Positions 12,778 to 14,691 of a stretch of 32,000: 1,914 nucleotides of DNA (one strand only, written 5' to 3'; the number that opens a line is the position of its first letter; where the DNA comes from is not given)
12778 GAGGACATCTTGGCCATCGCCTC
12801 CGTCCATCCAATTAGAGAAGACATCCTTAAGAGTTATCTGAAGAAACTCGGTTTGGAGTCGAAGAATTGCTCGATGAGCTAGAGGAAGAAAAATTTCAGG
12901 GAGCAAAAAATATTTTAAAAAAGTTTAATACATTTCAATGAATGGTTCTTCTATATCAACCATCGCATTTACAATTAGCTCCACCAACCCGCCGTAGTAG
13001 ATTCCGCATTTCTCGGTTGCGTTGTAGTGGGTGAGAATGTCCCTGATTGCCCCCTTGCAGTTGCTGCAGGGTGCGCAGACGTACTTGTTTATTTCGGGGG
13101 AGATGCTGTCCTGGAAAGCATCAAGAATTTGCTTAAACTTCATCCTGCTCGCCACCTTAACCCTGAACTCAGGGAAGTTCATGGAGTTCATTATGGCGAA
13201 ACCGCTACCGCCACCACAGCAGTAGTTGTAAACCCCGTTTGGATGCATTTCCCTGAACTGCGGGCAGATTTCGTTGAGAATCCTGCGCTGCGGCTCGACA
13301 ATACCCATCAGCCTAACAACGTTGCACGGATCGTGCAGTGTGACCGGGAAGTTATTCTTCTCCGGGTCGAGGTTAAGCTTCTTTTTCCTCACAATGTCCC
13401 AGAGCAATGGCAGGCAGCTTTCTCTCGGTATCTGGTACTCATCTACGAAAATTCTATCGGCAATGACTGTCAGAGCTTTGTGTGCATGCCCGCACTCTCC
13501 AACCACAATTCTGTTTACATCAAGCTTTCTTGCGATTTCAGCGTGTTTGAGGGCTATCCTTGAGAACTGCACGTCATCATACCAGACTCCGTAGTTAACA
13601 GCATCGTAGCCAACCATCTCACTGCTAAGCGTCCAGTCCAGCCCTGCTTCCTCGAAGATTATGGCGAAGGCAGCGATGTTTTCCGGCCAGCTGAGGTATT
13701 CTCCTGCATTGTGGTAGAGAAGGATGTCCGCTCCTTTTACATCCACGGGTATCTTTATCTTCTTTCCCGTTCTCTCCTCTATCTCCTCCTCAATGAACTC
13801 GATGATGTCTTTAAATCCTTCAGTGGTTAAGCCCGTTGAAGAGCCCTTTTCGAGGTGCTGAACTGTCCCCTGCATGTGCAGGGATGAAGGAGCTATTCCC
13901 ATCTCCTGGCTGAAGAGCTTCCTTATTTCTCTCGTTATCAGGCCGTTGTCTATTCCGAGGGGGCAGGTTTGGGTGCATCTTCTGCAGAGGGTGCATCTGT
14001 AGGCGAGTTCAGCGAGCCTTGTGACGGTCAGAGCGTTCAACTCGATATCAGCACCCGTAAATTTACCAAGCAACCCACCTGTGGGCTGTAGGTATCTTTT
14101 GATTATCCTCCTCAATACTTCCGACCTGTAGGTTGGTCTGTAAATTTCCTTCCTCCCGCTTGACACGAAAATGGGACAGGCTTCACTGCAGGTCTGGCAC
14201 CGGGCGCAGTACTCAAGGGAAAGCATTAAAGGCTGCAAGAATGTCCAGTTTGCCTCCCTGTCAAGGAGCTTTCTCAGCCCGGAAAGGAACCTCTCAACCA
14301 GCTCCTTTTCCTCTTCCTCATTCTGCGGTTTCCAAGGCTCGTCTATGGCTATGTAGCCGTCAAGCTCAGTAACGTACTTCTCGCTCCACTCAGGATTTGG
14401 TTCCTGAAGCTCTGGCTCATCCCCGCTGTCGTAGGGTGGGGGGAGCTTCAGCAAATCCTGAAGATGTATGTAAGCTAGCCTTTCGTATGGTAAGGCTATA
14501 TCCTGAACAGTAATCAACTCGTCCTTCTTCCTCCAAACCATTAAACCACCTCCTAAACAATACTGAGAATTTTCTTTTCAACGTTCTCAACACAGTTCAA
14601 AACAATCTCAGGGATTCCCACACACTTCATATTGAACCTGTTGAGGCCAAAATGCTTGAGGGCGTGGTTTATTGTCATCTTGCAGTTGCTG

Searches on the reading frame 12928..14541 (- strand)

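Call 80: search_protein_families(library=pfam, proteins=[window:12928-14541:-], max_evalue=0.0001)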
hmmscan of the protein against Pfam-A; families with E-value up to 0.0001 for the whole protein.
window:12928-14541:- (538 aa): 4 families
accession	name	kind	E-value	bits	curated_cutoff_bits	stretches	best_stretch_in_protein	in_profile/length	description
PF13183.11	Fer4_8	-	7.5e-13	49.3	27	1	109-197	2-68/68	4Fe-4S dicluster domain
PF13237.11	Fer4_10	-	1.7e-07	31.5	25.5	0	182-199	8-22/53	4Fe-4S dicluster domain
PF02754.22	CCG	-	2.4e-06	28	20.6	1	400-499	1-84/85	Cysteine-rich domain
PF13534.11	Fer4_17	-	2.4e-05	25.2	22.2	0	112-198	2-61/61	4Fe-4S dicluster domain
